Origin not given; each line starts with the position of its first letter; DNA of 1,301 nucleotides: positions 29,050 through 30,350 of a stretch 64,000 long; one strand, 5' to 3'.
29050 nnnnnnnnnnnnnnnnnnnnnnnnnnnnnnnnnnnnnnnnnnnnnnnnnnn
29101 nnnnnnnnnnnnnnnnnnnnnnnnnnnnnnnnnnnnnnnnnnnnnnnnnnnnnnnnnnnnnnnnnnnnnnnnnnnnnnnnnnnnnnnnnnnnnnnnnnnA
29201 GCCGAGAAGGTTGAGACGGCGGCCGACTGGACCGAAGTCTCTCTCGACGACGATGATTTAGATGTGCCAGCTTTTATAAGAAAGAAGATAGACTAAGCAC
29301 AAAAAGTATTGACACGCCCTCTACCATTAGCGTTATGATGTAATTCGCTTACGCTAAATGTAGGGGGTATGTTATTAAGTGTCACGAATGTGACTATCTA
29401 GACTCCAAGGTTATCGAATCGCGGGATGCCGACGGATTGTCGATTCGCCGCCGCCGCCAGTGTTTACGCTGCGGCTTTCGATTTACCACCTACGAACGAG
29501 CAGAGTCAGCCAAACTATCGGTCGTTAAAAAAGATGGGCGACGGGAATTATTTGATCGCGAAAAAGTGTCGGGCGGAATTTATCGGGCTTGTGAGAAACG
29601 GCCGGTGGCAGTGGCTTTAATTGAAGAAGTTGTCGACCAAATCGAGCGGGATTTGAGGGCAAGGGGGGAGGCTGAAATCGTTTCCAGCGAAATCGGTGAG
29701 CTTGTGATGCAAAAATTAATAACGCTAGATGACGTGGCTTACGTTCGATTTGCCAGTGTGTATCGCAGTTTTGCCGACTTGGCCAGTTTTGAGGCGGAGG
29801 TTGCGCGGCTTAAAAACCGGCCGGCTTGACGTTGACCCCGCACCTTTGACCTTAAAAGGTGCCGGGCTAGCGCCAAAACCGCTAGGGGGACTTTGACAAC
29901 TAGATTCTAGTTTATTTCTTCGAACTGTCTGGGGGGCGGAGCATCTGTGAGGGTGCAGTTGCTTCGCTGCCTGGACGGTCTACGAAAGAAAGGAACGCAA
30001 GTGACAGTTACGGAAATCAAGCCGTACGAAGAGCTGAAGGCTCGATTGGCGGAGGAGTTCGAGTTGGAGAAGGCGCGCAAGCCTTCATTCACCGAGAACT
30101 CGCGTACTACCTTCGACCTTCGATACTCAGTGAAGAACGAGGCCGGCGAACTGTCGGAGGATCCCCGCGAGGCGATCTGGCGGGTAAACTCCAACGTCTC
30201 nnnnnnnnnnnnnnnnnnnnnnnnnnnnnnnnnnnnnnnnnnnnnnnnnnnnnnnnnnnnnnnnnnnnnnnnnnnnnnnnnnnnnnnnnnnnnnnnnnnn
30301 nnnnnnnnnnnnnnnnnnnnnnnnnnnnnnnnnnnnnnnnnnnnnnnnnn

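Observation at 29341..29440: nrdR apparently uses an AUU initiation codon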

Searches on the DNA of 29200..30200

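Call 32: search_rna_families(source=window, start=29200, end=30200, threshold=evalue, max_evalue=1)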
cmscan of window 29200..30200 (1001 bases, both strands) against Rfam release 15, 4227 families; matches with E-value up to 1: 1.
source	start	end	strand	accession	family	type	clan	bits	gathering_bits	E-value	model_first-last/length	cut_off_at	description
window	29781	29822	+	RF02020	mir-25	Gene; miRNA;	-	20.6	40.5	0.93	1-84/84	no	mir-25 microRNA precursor family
